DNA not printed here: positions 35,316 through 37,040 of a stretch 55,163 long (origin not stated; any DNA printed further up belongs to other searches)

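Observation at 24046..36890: Twelve-gene catabolic block joins amino-sugar, IolB/PfkB/aldolase, FGGY-kinase and Etf-coupled FAD/Fe-S dehydrogenase modules in a combination matching no pathway I know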

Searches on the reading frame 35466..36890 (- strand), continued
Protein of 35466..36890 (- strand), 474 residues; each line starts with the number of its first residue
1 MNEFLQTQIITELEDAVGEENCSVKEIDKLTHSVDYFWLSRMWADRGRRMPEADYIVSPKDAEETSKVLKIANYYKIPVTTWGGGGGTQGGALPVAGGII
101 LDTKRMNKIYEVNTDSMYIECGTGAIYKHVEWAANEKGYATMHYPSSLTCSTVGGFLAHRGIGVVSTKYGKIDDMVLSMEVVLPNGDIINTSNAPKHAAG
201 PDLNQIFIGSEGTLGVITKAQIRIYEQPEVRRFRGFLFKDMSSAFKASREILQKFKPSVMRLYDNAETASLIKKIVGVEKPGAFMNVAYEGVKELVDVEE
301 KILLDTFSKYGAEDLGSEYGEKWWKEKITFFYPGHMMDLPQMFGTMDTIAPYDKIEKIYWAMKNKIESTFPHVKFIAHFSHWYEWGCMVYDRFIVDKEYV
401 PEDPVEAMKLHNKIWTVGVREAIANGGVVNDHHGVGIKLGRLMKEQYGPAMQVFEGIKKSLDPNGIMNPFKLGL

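Call 66: find_homologous_proteins(query=window:35469-36890:-, max_evalue=1e-10)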
Query window:35469-36890:- (474 aa): 6430 proteins with E <= 1e-10 among 8000 candidates; the best 120 are listed.
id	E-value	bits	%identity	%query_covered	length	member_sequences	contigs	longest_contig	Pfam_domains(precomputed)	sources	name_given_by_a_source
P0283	0.0e+0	1020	91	100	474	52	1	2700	PF01565.29,PF02913.25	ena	-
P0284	0.0e+0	1020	89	100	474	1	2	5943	PF01565.29,PF02913.25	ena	-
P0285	0.0e+0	1017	91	100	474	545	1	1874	PF01565.29,PF02913.25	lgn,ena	-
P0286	0.0e+0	1010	89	100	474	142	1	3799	PF01565.29,PF02913.25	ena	-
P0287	1.9e-292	988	89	100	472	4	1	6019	PF01565.29,PF02913.25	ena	-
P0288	2.7e-291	984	88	100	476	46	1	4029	PF01565.29,PF02913.25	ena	-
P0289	2.9e-291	984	87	100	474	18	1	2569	PF01565.29,PF02913.25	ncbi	-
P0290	8.9e-291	983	87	100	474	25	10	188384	PF01565.29,PF02913.25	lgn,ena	-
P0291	2.8e-289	978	87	100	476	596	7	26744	PF01565.29,PF02913.25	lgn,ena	-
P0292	5.6e-289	977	86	100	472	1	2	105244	PF01565.29,PF02913.25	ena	-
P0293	5.8e-289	977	86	100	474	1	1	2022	PF01565.29,PF02913.25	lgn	-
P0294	5.8e-289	977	86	100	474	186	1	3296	PF01565.29,PF02913.25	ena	-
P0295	7.3e-288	973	85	100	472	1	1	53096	PF01565.29,PF02913.25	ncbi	-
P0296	8.5e-288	973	86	100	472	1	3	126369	PF01565.29,PF02913.25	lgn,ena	-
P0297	1.0e-287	972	86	100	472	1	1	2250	PF01565.29,PF02913.25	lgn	-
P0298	1.2e-287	972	86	100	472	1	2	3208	PF01565.29,PF02913.25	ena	-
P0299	1.2e-287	972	86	100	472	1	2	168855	PF01565.29,PF02913.25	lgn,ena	-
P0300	1.5e-287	972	85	100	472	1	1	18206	PF01565.29,PF02913.25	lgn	-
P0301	2.8e-287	971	86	100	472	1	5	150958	PF01565.29,PF02913.25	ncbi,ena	-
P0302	3.0e-287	971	86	100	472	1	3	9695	PF01565.29,PF02913.25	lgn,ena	-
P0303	4.0e-287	970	86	100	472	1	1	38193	PF01565.29,PF02913.25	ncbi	-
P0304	9.7e-287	969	85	100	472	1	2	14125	PF01565.29,PF02913.25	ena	-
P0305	1.0e-286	969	86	100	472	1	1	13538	PF01565.29,PF02913.25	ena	-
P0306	1.3e-286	969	85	100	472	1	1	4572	PF01565.29,PF02913.25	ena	-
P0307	1.3e-286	969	85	100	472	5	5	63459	PF01565.29,PF02913.25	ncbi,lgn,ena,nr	ncbi:MAG: FAD-binding oxidoreductase [Bacilli bacterium]|nr:FAD-binding oxidoreductase [Bacilli bact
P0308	2.1e-286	968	86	100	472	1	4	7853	PF01565.29,PF02913.25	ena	-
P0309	3.2e-286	967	85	100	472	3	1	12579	PF01565.29,PF02913.25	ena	-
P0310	3.3e-286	967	86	100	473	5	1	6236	PF01565.29,PF02913.25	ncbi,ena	-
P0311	6.2e-286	967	86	100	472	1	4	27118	PF01565.29,PF02913.25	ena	-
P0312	6.8e-286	966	85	100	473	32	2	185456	PF01565.29,PF02913.25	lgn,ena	-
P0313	8.2e-286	966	86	100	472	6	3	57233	PF01565.29,PF02913.25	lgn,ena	-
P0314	1.5e-285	965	85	100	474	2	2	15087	PF01565.29,PF02913.25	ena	-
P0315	2.0e-285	965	85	100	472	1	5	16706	PF01565.29,PF02913.25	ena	-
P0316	2.2e-285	965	85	100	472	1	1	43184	PF01565.29,PF02913.25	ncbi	-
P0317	2.5e-285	965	85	100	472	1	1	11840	PF01565.29,PF02913.25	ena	-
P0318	2.6e-285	965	86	100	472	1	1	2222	PF01565.29,PF02913.25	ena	-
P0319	4.5e-285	964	85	100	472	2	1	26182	PF01565.29,PF02913.25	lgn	-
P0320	6.6e-285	963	85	100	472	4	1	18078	PF01565.29,PF02913.25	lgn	-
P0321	1.0e-284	963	86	100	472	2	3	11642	PF01565.29,PF02913.25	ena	-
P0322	2.4e-284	961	85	100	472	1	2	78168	PF01565.29,PF02913.25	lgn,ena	-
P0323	3.5e-284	961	86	100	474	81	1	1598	PF01565.29,PF02913.25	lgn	-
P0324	1.3e-283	959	86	100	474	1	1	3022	PF01565.29,PF02913.25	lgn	-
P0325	3.9e-283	957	85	100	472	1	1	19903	PF01565.29,PF02913.25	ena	-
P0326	4.4e-283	957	84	100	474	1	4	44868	PF01565.29,PF02913.25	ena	-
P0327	4.9e-283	957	85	100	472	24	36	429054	PF01565.29,PF02913.25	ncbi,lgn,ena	-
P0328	7.7e-283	956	85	100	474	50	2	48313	PF01565.29,PF02913.25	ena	-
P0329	8.0e-283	956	84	100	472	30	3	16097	PF01565.29,PF02913.25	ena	-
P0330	8.9e-283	956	86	100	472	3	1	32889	PF01565.29,PF02913.25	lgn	-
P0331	1.3e-282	956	84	100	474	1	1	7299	PF01565.29,PF02913.25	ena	-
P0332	1.5e-282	955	85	100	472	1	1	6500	PF01565.29,PF02913.25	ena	-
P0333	1.7e-282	955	85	100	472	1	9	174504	PF01565.29,PF02913.25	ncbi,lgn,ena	-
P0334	2.6e-282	955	85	100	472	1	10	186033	PF01565.29,PF02913.25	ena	-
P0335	3.2e-282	954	84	100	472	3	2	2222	PF01565.29,PF02913.25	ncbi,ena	-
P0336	3.5e-282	954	85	100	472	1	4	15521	PF01565.29,PF02913.25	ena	-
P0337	4.3e-282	954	85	100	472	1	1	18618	PF01565.29,PF02913.25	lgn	-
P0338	4.8e-282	954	85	100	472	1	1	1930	PF01565.29,PF02913.25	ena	-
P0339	5.7e-282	953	85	100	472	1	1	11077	PF01565.29,PF02913.25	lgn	-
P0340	6.3e-282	953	85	100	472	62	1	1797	PF01565.29,PF02913.25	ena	-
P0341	6.3e-282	953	84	100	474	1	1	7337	PF01565.29,PF02913.25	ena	-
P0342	6.8e-282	953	84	100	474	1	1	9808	PF01565.29,PF02913.25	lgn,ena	-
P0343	7.0e-282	953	85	100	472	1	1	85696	PF01565.29,PF02913.25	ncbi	-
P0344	7.2e-282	953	84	100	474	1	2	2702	PF01565.29,PF02913.25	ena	-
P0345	1.2e-281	952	84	100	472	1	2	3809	PF01565.29,PF02913.25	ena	-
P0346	1.3e-281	952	84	100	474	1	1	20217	PF01565.29,PF02913.25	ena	-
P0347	1.4e-281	952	84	100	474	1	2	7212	PF01565.29,PF02913.25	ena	-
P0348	1.8e-281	952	85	100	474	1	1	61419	PF01565.29,PF02913.25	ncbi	-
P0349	1.9e-281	952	85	100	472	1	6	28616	PF01565.29,PF02913.25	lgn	-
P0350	2.4e-281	951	84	100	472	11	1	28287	PF01565.29,PF02913.25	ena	-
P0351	2.6e-281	951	83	100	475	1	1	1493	PF01565.29,PF02913.25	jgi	jgi:alkyldihydroxyacetonephosphate synthase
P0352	2.7e-281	951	84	100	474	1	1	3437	PF01565.29,PF02913.25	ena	-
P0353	3.4e-281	951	85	100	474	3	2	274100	PF01565.29,PF02913.25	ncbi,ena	-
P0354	3.6e-281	951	84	100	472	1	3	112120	PF01565.29,PF02913.25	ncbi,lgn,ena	-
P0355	7.2e-281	950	85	100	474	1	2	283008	PF01565.29,PF02913.25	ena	-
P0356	7.3e-281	950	85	100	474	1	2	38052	PF01565.29,PF02913.25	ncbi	-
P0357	1.2e-280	949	84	100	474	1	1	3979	PF01565.29,PF02913.25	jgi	-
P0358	1.2e-280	949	84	100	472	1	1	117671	PF01565.29,PF02913.25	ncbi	-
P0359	1.8e-280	949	84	100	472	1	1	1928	PF01565.29,PF02913.25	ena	-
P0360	1.8e-280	949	84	100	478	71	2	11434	PF01565.29,PF02913.25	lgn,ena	-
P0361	2.3e-280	948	86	98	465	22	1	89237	PF01565.29,PF02913.25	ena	-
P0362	5.2e-280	947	84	100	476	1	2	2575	PF01565.29,PF02913.25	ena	-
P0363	5.7e-280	947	84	100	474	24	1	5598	PF01565.29,PF02913.25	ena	-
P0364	7.1e-280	947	84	100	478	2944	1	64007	PF01565.29,PF02913.25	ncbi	-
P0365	1.3e-279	946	83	100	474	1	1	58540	PF01565.29,PF02913.25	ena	-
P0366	1.6e-279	945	84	100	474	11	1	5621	PF01565.29,PF02913.25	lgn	-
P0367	3.7e-279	944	83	100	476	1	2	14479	PF01565.29,PF02913.25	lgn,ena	-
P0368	4.4e-279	944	84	100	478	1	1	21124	PF01565.29,PF02913.25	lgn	-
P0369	5.1e-279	944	84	100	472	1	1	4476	PF01565.29,PF02913.25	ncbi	-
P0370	7.3e-279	943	83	100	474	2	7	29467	PF01565.29,PF02913.25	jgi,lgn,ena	-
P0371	7.4e-279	943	83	100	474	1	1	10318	PF01565.29,PF02913.25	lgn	-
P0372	7.5e-279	943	84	99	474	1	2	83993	PF01565.29,PF02913.25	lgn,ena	-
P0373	8.4e-279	943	84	100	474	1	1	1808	PF01565.29,PF02913.25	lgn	-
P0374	1.0e-278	943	83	100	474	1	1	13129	PF01565.29,PF02913.25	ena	-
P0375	1.5e-278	942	83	100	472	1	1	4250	PF01565.29,PF02913.25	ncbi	-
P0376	1.9e-278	942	84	99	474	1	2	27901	PF01565.29,PF02913.25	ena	-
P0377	5.5e-278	940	84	100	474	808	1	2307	PF01565.29,PF02913.25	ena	-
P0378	5.8e-278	940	84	100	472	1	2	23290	PF01565.29,PF02913.25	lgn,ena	-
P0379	8.3e-278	940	83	100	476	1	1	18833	PF01565.29,PF02913.25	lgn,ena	-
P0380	1.1e-277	939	83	100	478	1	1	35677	PF01565.29,PF02913.25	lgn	-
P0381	1.1e-277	939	84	100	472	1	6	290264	PF01565.29,PF02913.25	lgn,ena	-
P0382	1.4e-277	939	84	99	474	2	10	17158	PF01565.29,PF02913.25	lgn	-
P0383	1.7e-277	939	84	100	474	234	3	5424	PF01565.29,PF02913.25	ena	-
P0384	2.1e-277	938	82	100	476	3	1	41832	PF01565.29,PF02913.25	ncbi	-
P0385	3.3e-277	938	82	100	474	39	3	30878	PF01565.29,PF02913.25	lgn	-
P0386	3.8e-277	938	83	100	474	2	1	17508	PF01565.29,PF02913.25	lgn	-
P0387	5.1e-277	937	83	100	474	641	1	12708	PF01565.29,PF02913.25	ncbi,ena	-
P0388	5.5e-277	937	82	100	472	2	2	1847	PF01565.29,PF02913.25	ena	-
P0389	5.6e-277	937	82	100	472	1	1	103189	PF01565.29,PF02913.25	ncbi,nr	ncbi:MAG: FAD-binding oxidoreductase [Planctomycetia bacterium]|nr:FAD-binding oxidoreductase [Planc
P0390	8.0e-277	937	82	100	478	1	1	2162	PF01565.29,PF02913.25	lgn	-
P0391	1.1e-276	936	84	100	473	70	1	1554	PF01565.29,PF02913.25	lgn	-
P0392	2.2e-276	935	82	100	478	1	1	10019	PF01565.29,PF02913.25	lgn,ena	-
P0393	2.5e-276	935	82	100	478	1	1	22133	PF01565.29,PF02913.25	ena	-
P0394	3.7e-276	934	83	100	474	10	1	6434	PF01565.29,PF02913.25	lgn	-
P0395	4.7e-276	934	81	100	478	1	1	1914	PF01565.29,PF02913.25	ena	-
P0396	7.8e-276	933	83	100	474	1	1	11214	PF01565.29,PF02913.25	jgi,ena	-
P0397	8.8e-276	933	82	100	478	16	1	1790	PF01565.29,PF02913.25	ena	-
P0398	1.2e-275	933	83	100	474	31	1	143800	PF01565.29,PF02913.25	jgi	-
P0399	1.5e-275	932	82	100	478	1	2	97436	PF01565.29,PF02913.25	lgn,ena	-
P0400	1.7e-275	932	83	100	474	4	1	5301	PF01565.29,PF02913.25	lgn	-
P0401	2.5e-275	932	84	100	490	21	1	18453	PF01565.29,PF02913.25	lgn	-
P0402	5.9e-275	930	83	100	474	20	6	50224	PF01565.29,PF02913.25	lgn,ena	-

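Call 67: list_cluster_members(proteins=[P0364, P0387, P0389, P0307, P0291, P0327, P0377, P0285, P0398, P0353])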
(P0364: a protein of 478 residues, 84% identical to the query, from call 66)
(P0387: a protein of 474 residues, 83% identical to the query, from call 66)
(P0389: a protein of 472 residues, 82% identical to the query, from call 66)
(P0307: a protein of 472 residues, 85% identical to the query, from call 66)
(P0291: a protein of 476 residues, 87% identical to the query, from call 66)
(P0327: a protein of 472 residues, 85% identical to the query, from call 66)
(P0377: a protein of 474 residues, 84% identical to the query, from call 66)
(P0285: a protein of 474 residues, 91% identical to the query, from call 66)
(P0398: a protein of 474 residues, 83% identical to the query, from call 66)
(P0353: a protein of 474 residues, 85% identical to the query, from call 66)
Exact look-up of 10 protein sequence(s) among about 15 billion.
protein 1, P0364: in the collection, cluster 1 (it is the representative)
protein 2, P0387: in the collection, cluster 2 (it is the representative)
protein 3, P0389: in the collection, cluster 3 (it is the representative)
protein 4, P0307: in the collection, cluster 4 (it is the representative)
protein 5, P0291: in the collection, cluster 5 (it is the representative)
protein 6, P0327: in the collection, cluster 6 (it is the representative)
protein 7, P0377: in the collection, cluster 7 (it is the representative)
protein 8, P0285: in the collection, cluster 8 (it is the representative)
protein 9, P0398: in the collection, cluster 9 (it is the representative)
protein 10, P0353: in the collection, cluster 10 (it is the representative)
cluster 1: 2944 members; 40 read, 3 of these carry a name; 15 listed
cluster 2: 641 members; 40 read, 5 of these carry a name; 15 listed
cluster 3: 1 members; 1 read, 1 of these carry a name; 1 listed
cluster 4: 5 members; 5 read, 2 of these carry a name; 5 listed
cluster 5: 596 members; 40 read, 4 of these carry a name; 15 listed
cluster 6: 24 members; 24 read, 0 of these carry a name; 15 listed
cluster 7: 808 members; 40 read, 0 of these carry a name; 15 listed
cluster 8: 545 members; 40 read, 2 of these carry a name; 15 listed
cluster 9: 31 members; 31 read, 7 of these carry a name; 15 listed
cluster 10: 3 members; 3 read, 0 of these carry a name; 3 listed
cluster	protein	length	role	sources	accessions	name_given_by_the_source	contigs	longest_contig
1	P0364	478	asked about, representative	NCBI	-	-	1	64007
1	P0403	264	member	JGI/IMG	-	5-deoxy-glucuronate isomerase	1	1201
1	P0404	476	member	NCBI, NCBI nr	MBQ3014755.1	MAG: FAD-binding oxidoreductase [Clostridia bacterium] | FAD-binding oxidoreductase [Clostridia bacterium]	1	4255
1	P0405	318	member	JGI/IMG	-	alkyldihydroxyacetonephosphate synthase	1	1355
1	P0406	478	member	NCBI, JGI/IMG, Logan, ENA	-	-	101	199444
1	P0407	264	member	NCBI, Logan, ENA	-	-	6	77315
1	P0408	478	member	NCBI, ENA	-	-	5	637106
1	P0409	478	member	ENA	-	-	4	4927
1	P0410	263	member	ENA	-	-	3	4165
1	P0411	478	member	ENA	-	-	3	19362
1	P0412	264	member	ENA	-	-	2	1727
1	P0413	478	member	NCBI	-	-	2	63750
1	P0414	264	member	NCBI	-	-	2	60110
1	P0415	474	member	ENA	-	-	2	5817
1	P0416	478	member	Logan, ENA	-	-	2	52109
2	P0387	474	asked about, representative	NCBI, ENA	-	-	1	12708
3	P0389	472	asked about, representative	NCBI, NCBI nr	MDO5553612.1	MAG: FAD-binding oxidoreductase [Planctomycetia bacterium] | FAD-binding oxidoreductase [Planctomycetia bacterium]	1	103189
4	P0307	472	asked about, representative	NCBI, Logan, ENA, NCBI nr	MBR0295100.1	MAG: FAD-binding oxidoreductase [Bacilli bacterium] | FAD-binding oxidoreductase [Bacilli bacterium]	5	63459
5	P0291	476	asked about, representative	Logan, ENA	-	-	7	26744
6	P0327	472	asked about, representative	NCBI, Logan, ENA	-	-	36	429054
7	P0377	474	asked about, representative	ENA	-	-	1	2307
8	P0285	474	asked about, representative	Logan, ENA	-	-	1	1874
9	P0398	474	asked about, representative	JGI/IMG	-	-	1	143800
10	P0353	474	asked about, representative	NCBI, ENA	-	-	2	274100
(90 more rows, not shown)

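Call 68: find_encoding_contigs(protein=P0389, flank=10000, max_places=1)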
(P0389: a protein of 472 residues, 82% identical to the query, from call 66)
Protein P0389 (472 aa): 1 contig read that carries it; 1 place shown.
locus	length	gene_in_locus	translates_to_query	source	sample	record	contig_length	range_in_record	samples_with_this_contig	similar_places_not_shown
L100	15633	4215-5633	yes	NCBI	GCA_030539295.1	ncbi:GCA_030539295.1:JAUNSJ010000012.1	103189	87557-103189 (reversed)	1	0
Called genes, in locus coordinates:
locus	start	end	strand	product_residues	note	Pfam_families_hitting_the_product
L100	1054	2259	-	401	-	PF13377:Peripla_BP_3, PF12833:HTH_18, PF00165:HTH_AraC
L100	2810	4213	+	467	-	-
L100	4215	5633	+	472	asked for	PF01565:FAD_binding_4, PF02913:FAD-oxidase_C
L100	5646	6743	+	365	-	PF13183:Fer4_8 (weak)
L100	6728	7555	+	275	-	PF01116:F_bP_aldolase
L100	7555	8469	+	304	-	PF00294:PfkB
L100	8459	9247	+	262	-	PF04962:KduI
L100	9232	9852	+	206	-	PF16161:DUF4867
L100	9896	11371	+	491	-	PF00370:FGGY_N, PF02782:FGGY_C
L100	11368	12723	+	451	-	PF01012:ETF, PF00766:ETF_alpha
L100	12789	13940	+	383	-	PF00892:EamA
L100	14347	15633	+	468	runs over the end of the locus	PF01408:GFO_IDH_MocA, PF19051:GFO_IDH_MocA_C2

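Call 69: find_encoding_contigs(protein=P0307, flank=10000, max_places=1)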
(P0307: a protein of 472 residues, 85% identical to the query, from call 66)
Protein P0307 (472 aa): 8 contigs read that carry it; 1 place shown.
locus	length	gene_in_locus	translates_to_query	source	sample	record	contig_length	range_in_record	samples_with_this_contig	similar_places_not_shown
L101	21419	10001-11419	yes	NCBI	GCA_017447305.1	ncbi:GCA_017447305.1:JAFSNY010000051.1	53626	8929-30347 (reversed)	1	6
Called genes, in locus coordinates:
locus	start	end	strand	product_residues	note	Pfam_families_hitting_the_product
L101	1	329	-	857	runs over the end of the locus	PF15976:CooC_C (faint), PF13620:CarboxypepD_reg (weak), PF13715:CarbopepD_reg_2 (weak)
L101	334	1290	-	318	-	PF00528:BPD_transp_1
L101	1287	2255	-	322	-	PF00528:BPD_transp_1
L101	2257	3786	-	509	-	PF01547:SBP_bac_1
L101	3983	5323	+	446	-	PF03215:Rad17 (faint), PF00005:ABC_tran, PF17912:OB_MalK (faint), PF08402:TOBE_2 (weak)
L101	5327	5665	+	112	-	-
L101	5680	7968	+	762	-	-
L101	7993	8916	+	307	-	-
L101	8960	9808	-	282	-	PF01418:HTH_6, PF01380:SIS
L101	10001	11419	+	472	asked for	PF01565:FAD_binding_4, PF02913:FAD-oxidase_C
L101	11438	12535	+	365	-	PF13183:Fer4_8, PF13534:Fer4_17 (weak)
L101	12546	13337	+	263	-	PF04962:KduI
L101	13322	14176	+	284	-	PF01263:Aldose_epim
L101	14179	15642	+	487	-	PF00370:FGGY_N, PF02782:FGGY_C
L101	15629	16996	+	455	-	PF01012:ETF, PF00766:ETF_alpha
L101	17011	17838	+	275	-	PF01116:F_bP_aldolase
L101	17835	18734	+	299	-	PF00294:PfkB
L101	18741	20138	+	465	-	-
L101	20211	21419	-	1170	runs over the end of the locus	PF05342:Peptidase_M26_N (weak)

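Call 89: search_protein_families(library=pfam, proteins=[L101:5680-7965:+, L101:7993-8913:+], max_evalue=0.001)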
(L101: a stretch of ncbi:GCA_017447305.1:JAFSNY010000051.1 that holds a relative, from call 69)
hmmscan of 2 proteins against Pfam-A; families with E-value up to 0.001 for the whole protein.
L101:5680-7965:+ (762 aa): 0 families

L101:7993-8913:+ (307 aa): 0 families
